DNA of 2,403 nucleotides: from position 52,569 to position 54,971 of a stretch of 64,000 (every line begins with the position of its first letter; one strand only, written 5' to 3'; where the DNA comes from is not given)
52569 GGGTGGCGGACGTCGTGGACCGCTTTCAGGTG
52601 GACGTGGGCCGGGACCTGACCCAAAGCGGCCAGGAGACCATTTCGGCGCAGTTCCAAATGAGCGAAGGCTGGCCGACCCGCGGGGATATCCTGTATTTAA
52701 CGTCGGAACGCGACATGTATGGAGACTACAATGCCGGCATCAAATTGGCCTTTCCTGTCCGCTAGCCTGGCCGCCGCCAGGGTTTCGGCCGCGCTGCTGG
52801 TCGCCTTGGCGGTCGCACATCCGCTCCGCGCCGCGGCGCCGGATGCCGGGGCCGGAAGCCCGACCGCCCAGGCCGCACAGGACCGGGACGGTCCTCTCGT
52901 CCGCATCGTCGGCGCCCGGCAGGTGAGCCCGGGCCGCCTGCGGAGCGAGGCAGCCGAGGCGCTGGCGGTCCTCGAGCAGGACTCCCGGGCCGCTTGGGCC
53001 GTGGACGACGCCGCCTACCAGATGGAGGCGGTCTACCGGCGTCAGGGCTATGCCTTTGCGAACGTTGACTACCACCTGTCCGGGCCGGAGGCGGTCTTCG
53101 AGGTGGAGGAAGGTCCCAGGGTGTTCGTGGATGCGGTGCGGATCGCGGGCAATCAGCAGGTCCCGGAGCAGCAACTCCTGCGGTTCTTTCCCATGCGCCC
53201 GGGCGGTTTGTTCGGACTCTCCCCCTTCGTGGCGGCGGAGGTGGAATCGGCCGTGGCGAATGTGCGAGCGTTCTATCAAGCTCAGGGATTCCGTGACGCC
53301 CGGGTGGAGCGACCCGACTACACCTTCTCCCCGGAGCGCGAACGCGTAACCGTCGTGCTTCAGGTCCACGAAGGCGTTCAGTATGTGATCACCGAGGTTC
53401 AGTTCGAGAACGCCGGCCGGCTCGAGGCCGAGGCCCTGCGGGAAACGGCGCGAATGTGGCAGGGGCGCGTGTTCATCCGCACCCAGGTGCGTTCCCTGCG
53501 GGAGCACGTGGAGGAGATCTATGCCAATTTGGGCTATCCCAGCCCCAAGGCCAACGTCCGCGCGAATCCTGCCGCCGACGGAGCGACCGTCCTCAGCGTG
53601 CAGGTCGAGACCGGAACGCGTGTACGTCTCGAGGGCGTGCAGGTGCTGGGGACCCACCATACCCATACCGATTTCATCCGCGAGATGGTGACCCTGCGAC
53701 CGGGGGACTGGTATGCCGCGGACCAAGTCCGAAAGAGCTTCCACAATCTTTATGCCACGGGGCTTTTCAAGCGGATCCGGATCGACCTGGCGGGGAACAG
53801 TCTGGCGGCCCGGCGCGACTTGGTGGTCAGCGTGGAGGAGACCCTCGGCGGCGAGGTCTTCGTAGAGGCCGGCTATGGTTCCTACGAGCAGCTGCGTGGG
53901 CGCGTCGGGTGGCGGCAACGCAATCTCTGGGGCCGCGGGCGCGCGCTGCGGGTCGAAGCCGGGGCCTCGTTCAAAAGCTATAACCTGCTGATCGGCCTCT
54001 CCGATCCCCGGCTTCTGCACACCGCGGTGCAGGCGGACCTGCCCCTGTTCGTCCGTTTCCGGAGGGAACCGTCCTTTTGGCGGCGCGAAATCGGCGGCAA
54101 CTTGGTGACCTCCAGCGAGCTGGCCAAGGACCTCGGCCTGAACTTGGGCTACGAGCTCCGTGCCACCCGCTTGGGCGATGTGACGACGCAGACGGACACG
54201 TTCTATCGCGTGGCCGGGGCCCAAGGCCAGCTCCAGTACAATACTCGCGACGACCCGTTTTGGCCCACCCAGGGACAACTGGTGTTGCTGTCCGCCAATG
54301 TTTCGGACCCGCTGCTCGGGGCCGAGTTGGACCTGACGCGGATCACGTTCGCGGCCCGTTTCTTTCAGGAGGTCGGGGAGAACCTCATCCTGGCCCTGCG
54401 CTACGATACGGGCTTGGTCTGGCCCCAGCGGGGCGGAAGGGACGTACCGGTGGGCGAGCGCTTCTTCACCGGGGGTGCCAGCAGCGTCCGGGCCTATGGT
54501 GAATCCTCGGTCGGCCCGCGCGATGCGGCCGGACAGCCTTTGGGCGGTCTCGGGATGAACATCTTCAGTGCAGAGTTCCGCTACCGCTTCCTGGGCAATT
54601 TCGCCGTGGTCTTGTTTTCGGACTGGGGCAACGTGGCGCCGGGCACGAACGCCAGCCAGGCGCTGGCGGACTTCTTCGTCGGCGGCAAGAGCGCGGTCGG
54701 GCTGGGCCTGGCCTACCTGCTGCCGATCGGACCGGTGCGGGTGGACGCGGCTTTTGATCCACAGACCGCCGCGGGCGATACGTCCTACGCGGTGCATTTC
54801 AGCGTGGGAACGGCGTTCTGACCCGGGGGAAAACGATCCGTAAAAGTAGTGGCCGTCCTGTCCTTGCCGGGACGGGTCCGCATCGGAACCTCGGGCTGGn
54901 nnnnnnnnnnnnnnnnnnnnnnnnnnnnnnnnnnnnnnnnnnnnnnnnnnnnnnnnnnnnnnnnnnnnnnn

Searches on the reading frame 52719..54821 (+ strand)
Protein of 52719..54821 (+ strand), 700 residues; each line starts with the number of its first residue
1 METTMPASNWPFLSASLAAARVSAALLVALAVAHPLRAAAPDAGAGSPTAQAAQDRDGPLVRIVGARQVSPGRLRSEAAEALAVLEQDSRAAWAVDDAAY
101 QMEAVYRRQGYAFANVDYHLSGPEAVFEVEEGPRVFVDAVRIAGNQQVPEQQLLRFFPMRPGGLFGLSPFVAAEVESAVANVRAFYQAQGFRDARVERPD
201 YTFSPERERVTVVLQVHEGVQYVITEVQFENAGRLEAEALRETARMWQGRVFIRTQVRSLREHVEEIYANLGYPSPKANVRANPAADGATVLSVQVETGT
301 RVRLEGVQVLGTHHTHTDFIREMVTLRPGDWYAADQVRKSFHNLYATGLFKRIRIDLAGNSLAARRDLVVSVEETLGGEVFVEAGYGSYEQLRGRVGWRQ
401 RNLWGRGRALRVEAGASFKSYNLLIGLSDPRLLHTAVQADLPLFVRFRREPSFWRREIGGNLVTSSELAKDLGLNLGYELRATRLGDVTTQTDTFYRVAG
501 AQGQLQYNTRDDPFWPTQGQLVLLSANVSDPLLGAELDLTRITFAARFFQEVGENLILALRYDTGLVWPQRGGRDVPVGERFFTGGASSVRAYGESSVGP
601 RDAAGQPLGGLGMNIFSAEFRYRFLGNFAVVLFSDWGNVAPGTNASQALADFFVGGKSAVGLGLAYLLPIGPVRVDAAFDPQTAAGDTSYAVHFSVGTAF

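Call 9: search_protein_families(library=pfam, proteins=[window:52719-54821:+], max_evalue=0.01)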
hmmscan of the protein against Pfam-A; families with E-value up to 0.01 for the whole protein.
window:52719-54821:+ (700 aa): 4 families
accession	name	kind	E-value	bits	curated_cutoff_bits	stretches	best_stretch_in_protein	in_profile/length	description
PF01103.29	Omp85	-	2.5e-41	142.7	24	1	402-700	1-325/325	Omp85 superfamily domain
PF07244.20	POTRA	-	2.9e-32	111.7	21.3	3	137-219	3-79/79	Surface antigen variable number repeat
PF08479.16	POTRA_2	-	1.1e-06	28.8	24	1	224-296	3-73/76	POTRA domain, ShlB-type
PF25282.1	POTRA1_3_Toc75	-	0.00011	22.8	27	1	317-356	41-80/99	Toc75-like, POTRA domain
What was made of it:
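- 52719..54821 (+): Omp85 protein with POTRA repeats. It scores closer to BamA than to TamA. Call 9 (Omp85 2.5e-41, POTRA x3).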

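Call 15: find_encoding_contigs(protein=window:52719-54821:+, flank=10000, max_places=10)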
Protein window:52719-54821:+ (700 aa): no gene with exactly this product is on record in the collection.

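Call 27: find_homologous_proteins(query=window:52719-54821:+, max_evalue=1e-60)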
Query window:52719-54821:+ (700 aa): 33 proteins with E <= 1e-60 among 8000 candidates.
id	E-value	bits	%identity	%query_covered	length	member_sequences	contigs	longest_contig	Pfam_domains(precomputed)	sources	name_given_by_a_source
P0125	0.0e+0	1549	100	99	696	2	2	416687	PF08479.17,PF07244.21,PF01103.30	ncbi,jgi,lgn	-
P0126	4.6e-135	470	41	86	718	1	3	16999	PF07244.21,PF01103.30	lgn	-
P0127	2.2e-128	448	38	98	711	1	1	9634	PF07244.21,PF01103.30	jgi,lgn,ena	-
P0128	5.3e-123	430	40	95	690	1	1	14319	PF07244.21,PF01103.30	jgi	jgi:outer membrane protein insertion porin family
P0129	1.6e-120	422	38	94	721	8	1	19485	PF08479.17,PF07244.21,PF01103.30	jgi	jgi:outer membrane protein assembly complex protein YaeT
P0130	1.0e-118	416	36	93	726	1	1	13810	PF08479.17,PF25282.1,PF07244.21,PF01103.30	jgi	jgi:outer membrane protein insertion porin family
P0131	1.2e-118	415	36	93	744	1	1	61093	PF07244.21,PF01103.30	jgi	jgi:outer membrane protein insertion porin family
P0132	5.5e-118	413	38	91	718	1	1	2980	PF07244.21,PF01103.30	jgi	jgi:outer membrane protein insertion porin family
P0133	1.3e-114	402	36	96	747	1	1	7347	PF08479.17,PF07244.21,PF01103.30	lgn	-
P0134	6.6e-113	396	38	86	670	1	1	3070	PF07244.21,PF01103.30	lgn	-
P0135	6.0e-112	393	37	91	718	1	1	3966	PF08479.17,PF07244.21,PF01103.30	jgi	jgi:outer membrane protein assembly complex protein YaeT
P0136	3.3e-104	368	34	92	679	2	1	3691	PF08479.17,PF07244.21,PF01103.30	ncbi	-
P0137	8.3e-101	356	34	87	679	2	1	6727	PF07244.21,PF01103.30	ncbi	ncbi:MAG: BamA/TamA family outer membrane protein [Planctomycetota bacterium]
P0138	9.4e-101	356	36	87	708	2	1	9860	PF07244.21,PF01103.30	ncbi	-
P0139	5.1e-96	341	33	97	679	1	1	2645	PF08479.17,PF07244.21,PF01103.30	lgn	-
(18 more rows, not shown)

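Call 28: find_encoding_contigs(protein=P0125, flank=10000, max_places=10)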
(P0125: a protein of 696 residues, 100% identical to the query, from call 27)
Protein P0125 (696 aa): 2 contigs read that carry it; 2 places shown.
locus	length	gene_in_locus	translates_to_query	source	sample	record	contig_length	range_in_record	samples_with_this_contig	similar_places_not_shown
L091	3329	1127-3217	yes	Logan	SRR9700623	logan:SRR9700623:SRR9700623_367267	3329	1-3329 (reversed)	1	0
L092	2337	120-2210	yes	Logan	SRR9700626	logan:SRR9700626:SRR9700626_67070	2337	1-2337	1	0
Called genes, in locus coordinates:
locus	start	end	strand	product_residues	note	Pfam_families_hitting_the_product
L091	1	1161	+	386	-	?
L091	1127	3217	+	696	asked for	PF08479:POTRA_2 (faint), PF07244:POTRA, PF01103:Omp85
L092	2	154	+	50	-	?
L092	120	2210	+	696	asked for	PF08479:POTRA_2 (faint), PF07244:POTRA, PF01103:Omp85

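Call 29: find_encoding_contigs(protein=P0126, flank=10000, max_places=4)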
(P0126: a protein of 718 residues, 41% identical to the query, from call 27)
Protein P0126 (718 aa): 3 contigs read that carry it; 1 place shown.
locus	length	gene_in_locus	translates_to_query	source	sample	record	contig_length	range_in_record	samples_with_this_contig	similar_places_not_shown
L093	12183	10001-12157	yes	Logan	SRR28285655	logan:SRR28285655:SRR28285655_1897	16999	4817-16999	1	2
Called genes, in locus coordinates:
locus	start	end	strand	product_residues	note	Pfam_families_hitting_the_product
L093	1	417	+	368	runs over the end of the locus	PF00226:DnaJ, PF01556:DnaJ_C, PF27659:CHP02642 (faint), PF00684:DnaJ_CXXCXGXG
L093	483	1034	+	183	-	PF01967:MoaC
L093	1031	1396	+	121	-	PF21157:DksA_N, PF01258:zf-dskA_traR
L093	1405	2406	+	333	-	PF01087:GalP_UDP_transf, PF16285:DUF4931_N (weak), PF01230:HIT (faint), PF16268:DUF4921, PF02744:GalP_UDP_tr_C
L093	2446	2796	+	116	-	PF00072:Response_reg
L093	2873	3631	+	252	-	PF02649:GCHY-1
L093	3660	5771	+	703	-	PF02092:tRNA_synt_2f, PF05746:DALR_1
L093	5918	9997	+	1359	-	PF13116:YhdP (faint), PF04357:TamB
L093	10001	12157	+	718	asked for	PF07244:POTRA, PF01103:Omp85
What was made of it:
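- Closest known: tamB-bamA operons of lineages without a dedicated TamA. Same: A 41%-identical relative has the same tamB-Omp85 pair (call 29).
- Tried and rejected: The 41% relative has glyS-tamB-Omp85 with no HD gene (call 29).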

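Call 50: search_protein_families(library=ncbifam, proteins=[window:52719-54821:+], max_evalue=0.001)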
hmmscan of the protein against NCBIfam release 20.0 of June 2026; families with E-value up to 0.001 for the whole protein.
window:52719-54821:+ (700 aa): 6 families
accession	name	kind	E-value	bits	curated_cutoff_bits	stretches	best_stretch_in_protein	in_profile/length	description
TIGR03303.1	OM_YaeT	equivalog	6.5e-87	292.6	297.15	1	95-700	105-741/741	outer membrane protein assembly factor BamA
NF047950.2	ATportTamA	equivalog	9e-38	130.2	625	1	186-698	62-567/569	autotransporter assembly complex protein TamA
NF008287.0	PRK11067.1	subfamily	1.6e-30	106.2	1181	2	138-417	178-463/802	outer membrane protein assembly factor BamA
NF052279.1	lipo_TamL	exception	7.5e-21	74.3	400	1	541-644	563-673/747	translocation and assembly module lipoprotein TamL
TIGR00992.1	3a0901s03IAP75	subfamily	1.5e-08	33.4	1163.25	1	239-417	206-401/718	IAP75 family chloroplast envelope protein translocase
NF047779.1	Omp85_fam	subfamily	6.1e-06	25.9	200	1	498-639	224-372/423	Omp85 family outer membrane protein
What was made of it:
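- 52719..54821 (+): Call 50 (BamA TIGR03303 292.6 bits against a cut-off of 297; TamA 130 bits against 625).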
